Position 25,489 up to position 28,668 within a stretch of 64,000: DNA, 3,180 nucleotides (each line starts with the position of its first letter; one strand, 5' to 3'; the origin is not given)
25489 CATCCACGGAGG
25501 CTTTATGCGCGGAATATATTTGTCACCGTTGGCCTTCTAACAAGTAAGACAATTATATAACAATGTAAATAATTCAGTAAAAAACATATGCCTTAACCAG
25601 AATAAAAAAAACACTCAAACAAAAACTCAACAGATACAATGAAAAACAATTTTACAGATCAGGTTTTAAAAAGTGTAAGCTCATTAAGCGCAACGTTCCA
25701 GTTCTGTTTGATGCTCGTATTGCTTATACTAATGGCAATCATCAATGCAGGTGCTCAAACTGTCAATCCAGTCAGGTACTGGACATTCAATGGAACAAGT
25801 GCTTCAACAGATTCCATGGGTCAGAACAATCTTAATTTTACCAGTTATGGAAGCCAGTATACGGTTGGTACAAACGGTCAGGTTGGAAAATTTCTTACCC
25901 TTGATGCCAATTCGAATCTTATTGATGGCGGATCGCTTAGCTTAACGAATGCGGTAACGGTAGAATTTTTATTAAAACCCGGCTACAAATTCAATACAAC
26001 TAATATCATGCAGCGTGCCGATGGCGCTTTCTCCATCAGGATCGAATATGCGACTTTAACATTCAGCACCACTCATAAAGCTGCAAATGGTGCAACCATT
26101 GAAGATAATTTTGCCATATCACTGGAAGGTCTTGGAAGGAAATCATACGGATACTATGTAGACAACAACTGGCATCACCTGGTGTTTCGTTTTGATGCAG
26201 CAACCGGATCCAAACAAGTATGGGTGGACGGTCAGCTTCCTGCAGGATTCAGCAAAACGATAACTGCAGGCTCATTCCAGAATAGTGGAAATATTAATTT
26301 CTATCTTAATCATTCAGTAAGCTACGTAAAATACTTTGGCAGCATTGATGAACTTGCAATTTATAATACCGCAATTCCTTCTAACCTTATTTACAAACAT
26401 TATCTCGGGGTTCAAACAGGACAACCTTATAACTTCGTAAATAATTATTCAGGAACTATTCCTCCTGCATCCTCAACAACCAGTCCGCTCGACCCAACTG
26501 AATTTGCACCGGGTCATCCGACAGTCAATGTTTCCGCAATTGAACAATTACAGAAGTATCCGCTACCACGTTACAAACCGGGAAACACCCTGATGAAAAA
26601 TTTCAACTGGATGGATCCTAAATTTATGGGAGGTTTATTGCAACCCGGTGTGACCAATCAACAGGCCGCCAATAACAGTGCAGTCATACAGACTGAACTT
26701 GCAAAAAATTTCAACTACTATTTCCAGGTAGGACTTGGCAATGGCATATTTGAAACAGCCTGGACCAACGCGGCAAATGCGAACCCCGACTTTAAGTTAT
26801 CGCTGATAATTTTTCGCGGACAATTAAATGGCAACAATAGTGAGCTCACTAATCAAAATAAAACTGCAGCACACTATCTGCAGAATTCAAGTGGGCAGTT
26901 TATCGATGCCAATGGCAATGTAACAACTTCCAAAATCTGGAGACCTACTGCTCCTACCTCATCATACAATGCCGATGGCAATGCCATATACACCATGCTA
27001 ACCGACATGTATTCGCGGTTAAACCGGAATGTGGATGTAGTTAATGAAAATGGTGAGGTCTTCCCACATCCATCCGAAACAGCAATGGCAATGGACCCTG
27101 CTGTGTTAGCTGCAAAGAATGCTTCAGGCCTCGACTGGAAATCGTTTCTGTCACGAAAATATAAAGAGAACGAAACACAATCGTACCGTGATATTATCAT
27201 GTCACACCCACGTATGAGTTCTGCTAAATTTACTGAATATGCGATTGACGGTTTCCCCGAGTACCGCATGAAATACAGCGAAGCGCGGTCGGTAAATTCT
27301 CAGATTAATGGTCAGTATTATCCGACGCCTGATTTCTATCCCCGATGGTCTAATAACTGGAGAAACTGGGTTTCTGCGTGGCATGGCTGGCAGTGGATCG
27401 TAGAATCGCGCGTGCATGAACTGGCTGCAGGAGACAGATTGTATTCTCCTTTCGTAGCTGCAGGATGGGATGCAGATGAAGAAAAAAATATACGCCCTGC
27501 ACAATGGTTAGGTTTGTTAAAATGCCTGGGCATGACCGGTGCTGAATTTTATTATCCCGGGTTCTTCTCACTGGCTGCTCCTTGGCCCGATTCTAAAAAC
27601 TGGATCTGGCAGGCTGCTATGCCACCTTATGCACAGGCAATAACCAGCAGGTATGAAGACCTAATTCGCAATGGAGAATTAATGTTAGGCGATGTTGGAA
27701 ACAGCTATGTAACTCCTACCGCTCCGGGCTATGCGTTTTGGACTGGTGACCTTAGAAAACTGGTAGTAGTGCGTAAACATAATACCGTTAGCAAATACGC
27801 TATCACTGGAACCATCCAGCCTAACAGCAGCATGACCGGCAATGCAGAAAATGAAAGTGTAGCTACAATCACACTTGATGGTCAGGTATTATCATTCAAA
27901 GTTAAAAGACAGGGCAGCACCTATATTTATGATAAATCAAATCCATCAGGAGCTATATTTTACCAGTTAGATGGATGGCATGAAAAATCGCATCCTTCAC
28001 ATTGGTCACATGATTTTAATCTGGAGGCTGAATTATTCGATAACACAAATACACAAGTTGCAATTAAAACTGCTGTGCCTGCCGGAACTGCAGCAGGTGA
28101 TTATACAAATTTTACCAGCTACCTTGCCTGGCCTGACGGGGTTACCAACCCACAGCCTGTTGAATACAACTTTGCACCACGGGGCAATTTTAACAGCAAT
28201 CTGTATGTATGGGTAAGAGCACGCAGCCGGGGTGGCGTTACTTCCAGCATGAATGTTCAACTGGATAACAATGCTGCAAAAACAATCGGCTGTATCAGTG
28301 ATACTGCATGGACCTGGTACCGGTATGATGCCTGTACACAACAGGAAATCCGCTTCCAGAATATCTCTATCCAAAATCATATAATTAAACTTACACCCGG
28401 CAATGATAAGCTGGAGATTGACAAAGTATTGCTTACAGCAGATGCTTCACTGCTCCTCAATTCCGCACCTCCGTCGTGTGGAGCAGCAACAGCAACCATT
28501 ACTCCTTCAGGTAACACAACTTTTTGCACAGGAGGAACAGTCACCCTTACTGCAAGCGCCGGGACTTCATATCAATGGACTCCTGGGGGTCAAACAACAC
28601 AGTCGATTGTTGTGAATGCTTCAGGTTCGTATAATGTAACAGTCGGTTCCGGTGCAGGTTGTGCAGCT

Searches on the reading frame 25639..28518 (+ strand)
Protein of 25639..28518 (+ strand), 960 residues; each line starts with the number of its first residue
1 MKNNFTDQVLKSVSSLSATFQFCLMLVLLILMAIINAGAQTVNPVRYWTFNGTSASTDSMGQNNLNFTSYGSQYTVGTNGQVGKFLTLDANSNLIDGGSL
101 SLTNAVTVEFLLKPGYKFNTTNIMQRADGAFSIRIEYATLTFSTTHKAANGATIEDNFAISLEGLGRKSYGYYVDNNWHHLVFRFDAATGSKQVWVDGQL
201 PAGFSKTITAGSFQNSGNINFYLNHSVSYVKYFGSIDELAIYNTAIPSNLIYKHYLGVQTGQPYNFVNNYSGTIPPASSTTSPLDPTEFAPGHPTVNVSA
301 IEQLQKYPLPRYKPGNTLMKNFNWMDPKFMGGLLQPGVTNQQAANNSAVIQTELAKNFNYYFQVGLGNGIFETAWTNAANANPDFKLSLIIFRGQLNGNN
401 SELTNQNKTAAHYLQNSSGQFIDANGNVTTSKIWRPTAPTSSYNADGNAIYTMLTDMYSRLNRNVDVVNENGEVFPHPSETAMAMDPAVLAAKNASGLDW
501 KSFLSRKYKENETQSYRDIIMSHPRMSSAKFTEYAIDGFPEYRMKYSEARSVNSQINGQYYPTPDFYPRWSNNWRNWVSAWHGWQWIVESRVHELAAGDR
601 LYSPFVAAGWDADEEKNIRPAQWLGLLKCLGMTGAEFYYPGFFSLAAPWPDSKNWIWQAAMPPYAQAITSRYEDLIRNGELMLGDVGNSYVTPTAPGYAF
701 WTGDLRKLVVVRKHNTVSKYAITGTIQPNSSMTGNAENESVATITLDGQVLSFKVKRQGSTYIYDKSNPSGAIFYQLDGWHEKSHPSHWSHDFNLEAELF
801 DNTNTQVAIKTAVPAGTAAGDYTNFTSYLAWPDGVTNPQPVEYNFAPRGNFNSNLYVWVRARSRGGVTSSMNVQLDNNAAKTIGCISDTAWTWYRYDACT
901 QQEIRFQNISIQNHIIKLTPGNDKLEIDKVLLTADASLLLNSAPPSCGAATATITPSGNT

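Call 12: find_homologous_proteins(query=window:25639-28518:+, max_evalue=1e-20)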
Query window:25639-28518:+ (960 aa): 103 proteins with E <= 1e-20 among 8000 candidates.
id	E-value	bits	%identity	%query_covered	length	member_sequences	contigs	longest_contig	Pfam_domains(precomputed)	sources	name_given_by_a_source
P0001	0.0e+0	1699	94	80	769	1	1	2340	PF13385.14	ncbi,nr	ncbi:MAG: hypothetical protein H0U44_05425, partial [Flavisolibacter sp.]|nr:hypothetical protein [F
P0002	0.0e+0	1492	64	99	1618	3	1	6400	PF25059.2,PF18962.8,PF00041.28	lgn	-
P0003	0.0e+0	1489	63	100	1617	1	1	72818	PF25059.2,PF18962.8,PF00041.28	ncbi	-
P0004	0.0e+0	1488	64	98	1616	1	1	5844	PF25059.2,PF18962.8,PF00041.28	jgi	jgi:fibronectin type III domain protein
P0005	0.0e+0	1486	64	98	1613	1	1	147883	PF25059.2,PF18962.8,PF00041.28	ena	-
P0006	0.0e+0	1306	59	99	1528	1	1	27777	PF00801.27,PF25942.1,PF18962.8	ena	-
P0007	0.0e+0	1286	59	98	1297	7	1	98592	PF18962.8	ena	-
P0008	0.0e+0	1283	59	96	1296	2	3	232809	PF18962.8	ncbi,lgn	-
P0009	0.0e+0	1147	53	98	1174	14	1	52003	PF17829.8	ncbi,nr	ncbi:MAG TPA: hypothetical protein PK190_06265, partial [Bacteroidia bacterium]|nr:hypothetical prot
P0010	0.0e+0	1146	54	98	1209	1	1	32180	PF18962.8,PF00041.28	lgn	-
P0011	0.0e+0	1136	54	98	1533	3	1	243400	PF00801.27,PF25942.1,PF18962.8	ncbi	-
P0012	0.0e+0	1135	54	98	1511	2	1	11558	PF00801.27,PF18962.8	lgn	-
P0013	0.0e+0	1134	54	98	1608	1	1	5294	PF00801.27,PF25942.1,PF18962.8,PF00041.28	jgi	jgi:hypothetical protein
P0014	0.0e+0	1134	54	98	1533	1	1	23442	PF25942.1,PF18962.8,PF00041.28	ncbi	-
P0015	0.0e+0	1127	54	96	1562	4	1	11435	PF14054.12,PF13895.13,PF00801.27,PF25942.1,PF18962.8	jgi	jgi:hypothetical protein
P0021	0.0e+0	1087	53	98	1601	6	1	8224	PF00801.27,PF25942.1,PF18962.8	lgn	-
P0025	0.0e+0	1048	51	98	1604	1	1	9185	PF14054.12,PF00801.27,PF25942.1,PF18962.8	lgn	-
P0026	0.0e+0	1041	50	98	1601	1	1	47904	PF00801.27,PF25942.1,PF18962.8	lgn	-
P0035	1.2e-284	965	48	98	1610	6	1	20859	PF14054.12,PF13895.13,PF00801.27,PF25942.1,PF18962.8,PF08329.17,PF19081.7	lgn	-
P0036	3.0e-283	961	47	98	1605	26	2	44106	PF00801.27,PF18962.8,PF00041.28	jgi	jgi:hypothetical protein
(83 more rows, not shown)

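Call 14: find_related_loci(query=A2, collection=genome_contigs, flank=3000)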
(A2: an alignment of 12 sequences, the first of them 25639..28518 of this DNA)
Query A2 (960 aa) in genome_contigs; peptide patterns used: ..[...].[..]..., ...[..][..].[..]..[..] (x = any residue, [..] = any of these).
141 stretches matched a pattern; 105 encode a relative of the query (tblastn E <= 1e-3); the best 80 are kept; 71 distinct loci.
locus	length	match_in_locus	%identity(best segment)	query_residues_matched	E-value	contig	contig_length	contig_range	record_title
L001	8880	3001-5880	93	1-960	0e+0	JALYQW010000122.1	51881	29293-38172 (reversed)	MAG: Bacteroidota bacterium isolate MDV bin73 SD1454-56_k127_1981053, whole genome shotgun sequence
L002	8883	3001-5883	72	1-960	0e+0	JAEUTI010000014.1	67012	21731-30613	MAG: Bacteroidia bacterium isolate new MAG-325 k141_2933988, whole genome shotgun sequence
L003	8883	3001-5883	71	1-960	0e+0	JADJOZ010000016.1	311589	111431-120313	MAG: Bacteroidetes bacterium isolate Fred_18-Q3-R57-64_BATAC.274 tig00009572-10-3118760, whole genome shotgun sequence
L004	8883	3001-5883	70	1-960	0e+0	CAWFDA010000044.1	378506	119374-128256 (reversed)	MAG: uncultured Bacteroidetes bacterium isolate MFD04716.bin.2.229 genome assembly, contig: contig_8052, whole genome sh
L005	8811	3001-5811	68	25-960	0e+0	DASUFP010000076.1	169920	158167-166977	MAG TPA_asm: Bacteroidia bacterium isolate SMAG_U1382 k141_1048864, whole genome shotgun sequence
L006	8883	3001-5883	63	1-960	0e+0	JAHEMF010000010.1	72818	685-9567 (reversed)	MAG: Bacteroidetes bacterium isolate Ww66 NODE_487_length_72818_cov_4.190118, whole genome shotgun sequence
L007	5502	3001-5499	71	1-833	0e+0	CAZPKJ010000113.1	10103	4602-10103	MAG TPA_asm: uncultured Flavobacteriaceae bacterium isolate SRP287453_co1_109 genome assembly, contig: NODE_12756_length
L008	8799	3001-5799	55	31-960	0e+0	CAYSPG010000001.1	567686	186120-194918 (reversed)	MAG TPA_asm: uncultured Flavobacteriaceae bacterium isolate SRP173033_co1_339 genome assembly, contig: NODE_4_length_567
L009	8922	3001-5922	54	3-960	0e+0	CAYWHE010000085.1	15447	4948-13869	MAG TPA_asm: uncultured Flavobacteriaceae bacterium isolate SRP173033_co1_221 genome assembly, contig: NODE_7582_length_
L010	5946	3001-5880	73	1-960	0e+0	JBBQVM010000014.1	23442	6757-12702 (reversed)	MAG: Bacteroidia bacterium isolate Co_metawrap_1996 Cmw_1996_k141_27693233_length_23442_cov_7.9988, whole genome shotgun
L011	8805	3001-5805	54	24-953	0e+0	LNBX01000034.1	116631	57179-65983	MAG: Bacteroidetes bacterium OLB10 UZ10_BCD003CONTIG000034, whole genome shotgun sequence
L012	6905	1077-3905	54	22-960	0e+0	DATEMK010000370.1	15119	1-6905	MAG TPA_asm: Bacteroidia bacterium isolate SMAG_U8940 k141_2785507, whole genome shotgun sequence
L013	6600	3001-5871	51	21-960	0e+0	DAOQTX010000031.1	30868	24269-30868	MAG TPA_asm: Bacteroidia bacterium isolate AMR_MDS_1129 NODE_1724_length_30868_cov_6.247882, whole genome shotgun sequen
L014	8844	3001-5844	50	19-960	0e+0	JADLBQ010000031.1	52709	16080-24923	MAG: Bacteroidia bacterium isolate SJ183 c_000000694158, whole genome shotgun sequence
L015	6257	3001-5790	54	40-960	0e+0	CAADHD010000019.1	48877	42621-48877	uncultured Bacteroidetes bacterium isolate BCD.fa.gz genome assembly, contig: k127_455587, whole genome shotgun sequence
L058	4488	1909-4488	43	23-861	0e+0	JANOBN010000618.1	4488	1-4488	MAG: Bacteroidota bacterium isolate VAR_18_metabat_10 VAR_18_k141_3078709, whole genome shotgun sequence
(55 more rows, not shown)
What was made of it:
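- Tried and rejected: The single genome-collection scan had already been spent on fetching orthologs (call 14).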

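Call 39: find_related_loci(query=A2, collection=metagenome_contigs, flank=1500)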
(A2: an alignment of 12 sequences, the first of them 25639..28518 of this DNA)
Query A2 (960 aa) in metagenome_contigs; peptide patterns used: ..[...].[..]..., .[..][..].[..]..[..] (x = any residue, [..] = any of these).
600 stretches matched a pattern (row limit reached: there are more); 65 encode a relative of the query (tblastn E <= 1e-3); 65 distinct loci.
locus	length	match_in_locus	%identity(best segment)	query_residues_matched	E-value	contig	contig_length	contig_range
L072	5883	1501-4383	73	1-960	0e+0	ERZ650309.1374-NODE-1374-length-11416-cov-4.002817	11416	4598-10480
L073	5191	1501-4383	71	1-960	0e+0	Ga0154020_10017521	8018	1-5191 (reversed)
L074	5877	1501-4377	67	1-960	0e+0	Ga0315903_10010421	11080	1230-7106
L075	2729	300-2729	72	1-817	0e+0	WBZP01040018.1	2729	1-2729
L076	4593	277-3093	59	20-960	0e+0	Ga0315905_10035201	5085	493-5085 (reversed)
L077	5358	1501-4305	54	24-953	0e+0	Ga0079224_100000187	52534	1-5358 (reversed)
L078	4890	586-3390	54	24-953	0e+0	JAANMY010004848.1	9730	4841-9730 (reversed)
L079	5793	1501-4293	54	35-960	0e+0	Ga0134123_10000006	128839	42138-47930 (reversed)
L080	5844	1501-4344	50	19-960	0e+0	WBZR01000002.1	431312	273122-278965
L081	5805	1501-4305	54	24-953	0e+0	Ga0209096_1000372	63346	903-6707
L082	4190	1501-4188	52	1-885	0e+0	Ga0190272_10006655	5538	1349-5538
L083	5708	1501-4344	48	20-960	0e+0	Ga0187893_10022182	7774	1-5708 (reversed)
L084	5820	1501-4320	48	39-958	0e+0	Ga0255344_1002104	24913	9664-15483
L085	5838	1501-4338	49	33-958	0e+0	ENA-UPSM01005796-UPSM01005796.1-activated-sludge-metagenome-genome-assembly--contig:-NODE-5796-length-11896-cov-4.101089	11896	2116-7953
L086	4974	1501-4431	47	1-960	0e+0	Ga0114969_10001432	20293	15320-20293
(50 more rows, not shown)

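Call 47: find_encoding_contigs(protein=P0011, flank=8000, max_places=2)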
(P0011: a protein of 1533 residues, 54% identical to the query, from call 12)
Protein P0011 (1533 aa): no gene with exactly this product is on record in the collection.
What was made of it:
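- Tried and rejected: The look-up by the exact 1533-aa protein sequence (P0011) failed (call 47), so no genome-wide scan was possible.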

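Call 48: find_encoding_contigs(protein=P0014, flank=8000, max_places=2)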
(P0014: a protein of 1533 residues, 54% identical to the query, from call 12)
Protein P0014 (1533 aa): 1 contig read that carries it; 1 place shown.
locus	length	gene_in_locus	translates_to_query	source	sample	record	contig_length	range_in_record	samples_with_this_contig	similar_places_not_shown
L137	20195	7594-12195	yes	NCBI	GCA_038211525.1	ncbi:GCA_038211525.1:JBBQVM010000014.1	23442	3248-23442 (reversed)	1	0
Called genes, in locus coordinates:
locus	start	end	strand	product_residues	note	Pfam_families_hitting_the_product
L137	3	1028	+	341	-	?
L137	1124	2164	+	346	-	PF04613:LpxD, PF21711:DCTN5 (faint), PF25084:LbH_EIF2B, PF25087:GMPPB_C, PF00132:Hexapep (weak), PF00132:Hexapep (weak), PF25084:LbH_EIF2B (weak), PF00132:Hexapep (weak), +1 more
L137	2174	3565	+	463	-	PF03331:LpxC, PF07977:FabA, PF22817:ApeP-like, PF22818:ApeI-like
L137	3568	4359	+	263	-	PF25084:LbH_EIF2B (weak), PF25087:GMPPB_C (weak), PF00132:Hexapep (weak), PF14602:Hexapep_2 (weak), PF00132:Hexapep, PF13720:Acetyltransf_11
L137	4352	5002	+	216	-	PF00005:ABC_tran, PF13304:AAA_21 (faint)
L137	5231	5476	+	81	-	-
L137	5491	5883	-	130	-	-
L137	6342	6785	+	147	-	PF13585:CHU_C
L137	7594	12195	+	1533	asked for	PF25942:Ig_halo (faint), PF00041:fn3 (weak), PF18962:Por_Secre_tail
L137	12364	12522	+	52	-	-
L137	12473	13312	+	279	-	PF18962:Por_Secre_tail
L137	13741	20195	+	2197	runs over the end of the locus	PF14054:DUF4249 (faint), PF19081:Ig_7 (faint), PF00041:fn3 (faint), PF02883:Alpha_adaptinC2 (faint), PF25942:Ig_halo (faint), PF25059:FN3_DSCAM-DSCAML_C (faint)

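Call 57: search_solved_structures(query=window:25639-28518:+, max_evalue=0.01)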
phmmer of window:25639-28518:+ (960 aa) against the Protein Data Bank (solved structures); distinct sequences matched with E-value up to 0.01: 0.

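Call 66: predict_structure(alignment_id=A2)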
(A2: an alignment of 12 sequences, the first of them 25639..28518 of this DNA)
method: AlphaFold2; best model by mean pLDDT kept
length: 960 residues; sequences in the alignment: 12
mean_pLDDT: 65.4   pTM: 0.43
mean pLDDT of the five models: 65.4, 64.6, 62.6, 58.4, 54.4
residues with pLDDT >= 90: 75; 70-90: 418; 50-70: 183; < 50: 284
segments of 3 or more residues with pLDDT < 50: 1-16, 33-38, 116-119, 166-171, 227-231, 279-300, 306-318, 334-338, 536-543, 564-708, 726-738, 778-792, 948-960
pLDDT, mean of each block of 10 residues (from residue 1): 37 48 68 51 85 74 74 54 65 77 90 61 81 74 89 85 49 62 91 87 85 86 60 74 89 84 83 64 35 37 45 44 58 53 77 69 83 91 85 57 77 91 88 83 77 88 85 63 89 89 79 82 86 52 56 64 42 32 40 43 35 32 37 31 32 28 32 33 34 35 45 56 48 42 71 66 74 66 32 56 68 83 85 80 68 81 87 87 86 85 84 84 87 76 53 32
secondary structure, 60 per line:
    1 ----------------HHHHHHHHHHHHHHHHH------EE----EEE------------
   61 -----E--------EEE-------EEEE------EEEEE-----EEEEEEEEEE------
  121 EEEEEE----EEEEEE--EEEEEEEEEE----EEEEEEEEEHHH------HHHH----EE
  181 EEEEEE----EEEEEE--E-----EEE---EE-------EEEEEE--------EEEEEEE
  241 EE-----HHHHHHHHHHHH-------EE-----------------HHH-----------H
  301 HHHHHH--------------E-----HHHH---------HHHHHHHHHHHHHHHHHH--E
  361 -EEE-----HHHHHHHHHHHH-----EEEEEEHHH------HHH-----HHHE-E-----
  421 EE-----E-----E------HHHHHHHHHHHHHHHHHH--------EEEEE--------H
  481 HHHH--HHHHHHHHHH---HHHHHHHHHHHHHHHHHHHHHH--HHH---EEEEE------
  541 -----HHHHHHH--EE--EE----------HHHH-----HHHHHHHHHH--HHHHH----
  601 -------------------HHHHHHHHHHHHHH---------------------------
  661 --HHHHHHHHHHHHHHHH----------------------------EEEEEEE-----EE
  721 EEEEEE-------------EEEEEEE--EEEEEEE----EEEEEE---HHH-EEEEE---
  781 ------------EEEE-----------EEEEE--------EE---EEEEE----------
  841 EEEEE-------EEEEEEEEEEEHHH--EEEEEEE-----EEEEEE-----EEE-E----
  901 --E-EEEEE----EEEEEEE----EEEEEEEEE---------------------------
elements in order (helices of 4 or more, strands of 3 or more residues): H17-33 E46-48 E75-77 E85-88 E95-99 E105-114 E121-126 E131-136 E139-148 E153-161 H171-174 E179-186 E191-196 E205-207 E220-225 E234-242 H248-259 H300-306 H327-330 H340-357 E362-364 H370-381 E387-392 H441-458 E467-471 H480-484 H487-496 H500-521 E530-534 H546-552 H571-574 H580-589 H592-596 H620-633 H663-678 E707-713 E719-726 E740-746 E749-755 E760-765 E773-777 E793-796 E808-812 E826-830 E841-845 E853-863 E869-875 E881-886 E892-894 E905-909 E914-920 E925-933

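Call 68: fold_search(model_id=the predicted structure, library=pdb)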
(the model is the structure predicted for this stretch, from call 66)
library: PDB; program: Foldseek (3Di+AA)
matches with E <= 10: 1608; with E <= 0.001: 309
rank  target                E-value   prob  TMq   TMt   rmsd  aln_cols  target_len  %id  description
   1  5ho0                  1.1e-09  1.00  0.17  0.20   7.4       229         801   20  Crystal structure of AbnA (closed conformation), a GH43 extracellular arabinanase from Geobacillus stearothermophilus (released 2017-02-01)
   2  5hon_A                1.2e-09  1.00  0.18  0.72   4.6       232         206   19  Structure of Domain 4 of AbnA, a GH43 extracellular arabinanase from Geobacillus stearothermophilus, in complex with a (released 2017-02-01)
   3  4qaw_E                1.4e-09  1.00  0.12  0.19  23.3       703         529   11  Structure of modular Xyn30D from Paenibacillus barcinonensis (released 2014-10-08)
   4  4qaw_A                1.9e-09  1.00  0.12  0.19  22.5       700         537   11  Structure of modular Xyn30D from Paenibacillus barcinonensis (released 2014-10-08)
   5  6qev_B                2.0e-09  0.99  0.12  0.10  30.4      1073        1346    9  EngBF DARPin Fusion 4b B6 (released 2019-11-06)
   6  4qaw_C                2.4e-09  1.00  0.11  0.18  22.6       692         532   12  Structure of modular Xyn30D from Paenibacillus barcinonensis (released 2014-10-08)
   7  6qfo                  3.3e-09  0.99  0.13  0.11  29.6      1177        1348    8  EngBF DARPin Fusion 9b 3G124 (released 2019-11-06)
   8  6qep                  4.6e-09  1.00  0.14  0.11  30.4      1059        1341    9  EngBF DARPin Fusion 4b H14 (released 2019-11-06)
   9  4qaw_H                5.6e-09  1.00  0.12  0.19  23.1       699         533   12  Structure of modular Xyn30D from Paenibacillus barcinonensis (released 2014-10-08)
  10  5a57                  5.6e-09  0.99  0.13  0.12  31.0      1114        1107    9  The structure of GH101 from Streptococcus pneumoniae TIGR4 in complex with PUGT (released 2015-09-02)
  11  5a59_A                6.0e-09  0.99  0.13  0.12  31.0      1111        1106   10  The structure of GH101 E796Q mutant from Streptococcus pneumoniae TIGR4 in complex with T-antigen (released 2015-09-02)
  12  5a56_A                7.8e-09  0.99  0.13  0.11  29.6      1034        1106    9  The structure of GH101 from Streptococcus pneumoniae TIGR4 in complex with 1-O-methyl-T-antigen (released 2015-09-02)
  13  5a58_A                8.2e-09  0.99  0.13  0.12  29.8      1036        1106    9  The structure of GH101 D764N mutant from Streptococcus pneumoniae TIGR4 in complex with serinyl T-antigen (released 2015-09-02)
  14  7ufg_B                8.7e-09  1.00  0.15  0.13  30.4       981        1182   11  Cryo-EM structure of PAPP-A in complex with IGFBP5 (released 2022-09-28)
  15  4qaw_D                1.2e-08  1.00  0.11  0.19  22.9       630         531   12  Structure of modular Xyn30D from Paenibacillus barcinonensis (released 2014-10-08)
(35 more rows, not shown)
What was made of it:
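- Tried and rejected: It gave a LamG-like first domain and weak, unreliable glycoside-hydrolase-like hits (calls 66, 68).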

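Call 72: find_encoding_contigs(protein=P0012, flank=10000, max_places=1)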
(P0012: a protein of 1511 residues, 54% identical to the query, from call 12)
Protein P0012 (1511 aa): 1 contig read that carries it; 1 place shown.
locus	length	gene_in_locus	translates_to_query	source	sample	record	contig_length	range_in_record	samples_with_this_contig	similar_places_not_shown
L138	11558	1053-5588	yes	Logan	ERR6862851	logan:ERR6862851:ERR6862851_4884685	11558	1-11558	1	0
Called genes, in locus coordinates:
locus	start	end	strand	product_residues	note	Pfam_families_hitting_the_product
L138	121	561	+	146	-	PF13585:CHU_C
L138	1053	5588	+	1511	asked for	PF00801:PKD (faint), PF18962:Por_Secre_tail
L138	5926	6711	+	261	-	PF18962:Por_Secre_tail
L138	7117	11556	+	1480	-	?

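Call 73: find_encoding_contigs(protein=P0036, flank=10000, max_places=1)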
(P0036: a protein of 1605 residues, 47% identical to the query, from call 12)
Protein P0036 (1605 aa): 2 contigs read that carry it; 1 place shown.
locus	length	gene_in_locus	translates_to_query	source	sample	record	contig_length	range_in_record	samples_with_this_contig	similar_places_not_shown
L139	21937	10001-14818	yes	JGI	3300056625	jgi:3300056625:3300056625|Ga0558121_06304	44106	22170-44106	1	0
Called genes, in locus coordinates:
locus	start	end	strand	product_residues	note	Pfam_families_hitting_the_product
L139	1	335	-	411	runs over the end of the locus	PF05222:AlaDh_PNT_N, PF01262:AlaDh_PNT_C, PF01488:Shikimate_DH (weak)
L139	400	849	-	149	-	PF02367:TsaE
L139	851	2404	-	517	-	PF00072:Response_reg, PF08665:PglZ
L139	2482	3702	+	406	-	PF01966:HD (weak), PF19276:HD_assoc_2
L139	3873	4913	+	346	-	PF04613:LpxD, PF25087:GMPPB_C (faint), PF25084:LbH_EIF2B, PF00132:Hexapep, PF14602:Hexapep_2 (faint), PF00132:Hexapep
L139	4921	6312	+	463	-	PF03331:LpxC, PF07977:FabA, PF22817:ApeP-like, PF22818:ApeI-like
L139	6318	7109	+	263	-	PF14602:Hexapep_2 (faint), PF25084:LbH_EIF2B (faint), PF25087:GMPPB_C (weak), PF00132:Hexapep, PF13720:Acetyltransf_11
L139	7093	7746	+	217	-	PF00005:ABC_tran, PF13304:AAA_21 (faint)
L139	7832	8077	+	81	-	-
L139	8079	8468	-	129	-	-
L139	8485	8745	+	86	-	-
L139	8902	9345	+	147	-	PF13585:CHU_C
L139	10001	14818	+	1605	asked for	PF00041:fn3 (faint), PF00801:PKD (faint), PF18962:Por_Secre_tail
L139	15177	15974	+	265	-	PF18962:Por_Secre_tail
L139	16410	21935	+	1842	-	?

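Call 74: find_encoding_contigs(protein=P0026, flank=10000, max_places=1)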
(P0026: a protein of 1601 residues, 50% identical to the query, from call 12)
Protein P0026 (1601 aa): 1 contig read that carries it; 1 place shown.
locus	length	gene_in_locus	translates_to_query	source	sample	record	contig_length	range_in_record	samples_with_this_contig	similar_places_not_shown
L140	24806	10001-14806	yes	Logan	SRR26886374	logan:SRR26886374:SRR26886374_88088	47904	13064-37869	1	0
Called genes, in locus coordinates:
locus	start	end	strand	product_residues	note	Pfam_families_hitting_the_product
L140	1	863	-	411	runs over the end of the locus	PF05222:AlaDh_PNT_N, PF02826:2-Hacid_dh_C (faint), PF03807:F420_oxidored (faint), PF01488:Shikimate_DH (faint), PF01262:AlaDh_PNT_C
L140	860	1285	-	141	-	PF02367:TsaE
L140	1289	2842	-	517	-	PF00072:Response_reg, PF08665:PglZ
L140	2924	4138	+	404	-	PF01966:HD (faint), PF19276:HD_assoc_2 (weak)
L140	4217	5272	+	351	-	PF04613:LpxD, PF21711:DCTN5 (faint), PF25084:LbH_EIF2B (weak), PF00132:Hexapep, PF14602:Hexapep_2 (faint), PF25087:GMPPB_C (weak), PF00132:Hexapep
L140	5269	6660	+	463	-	PF03331:LpxC, PF07977:FabA, PF22817:ApeP-like, PF22818:ApeI-like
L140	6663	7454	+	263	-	PF25084:LbH_EIF2B (faint), PF25087:GMPPB_C (weak), PF00132:Hexapep (weak), PF13720:Acetyltransf_11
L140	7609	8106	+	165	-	PF00005:ABC_tran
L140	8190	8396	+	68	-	-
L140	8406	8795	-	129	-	-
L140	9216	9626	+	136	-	PF13585:CHU_C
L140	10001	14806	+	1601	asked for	PF00801:PKD (faint), PF25942:Ig_halo (faint), PF18962:Por_Secre_tail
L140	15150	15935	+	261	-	PF13585:CHU_C (weak), PF18962:Por_Secre_tail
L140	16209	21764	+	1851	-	PF19081:Ig_7 (faint), PF00801:PKD (faint), PF00041:fn3 (weak), PF18962:Por_Secre_tail (weak)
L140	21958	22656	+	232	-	PF00072:Response_reg, PF00486:Trans_reg_C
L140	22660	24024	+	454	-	PF00672:HAMP, PF00512:HisKA, PF02518:HATPase_c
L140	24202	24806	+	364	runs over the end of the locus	PF03595:SLAC1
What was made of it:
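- Tried and rejected: An OmpR-type pair follows the 1909-type gene only in L140 (call 74).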
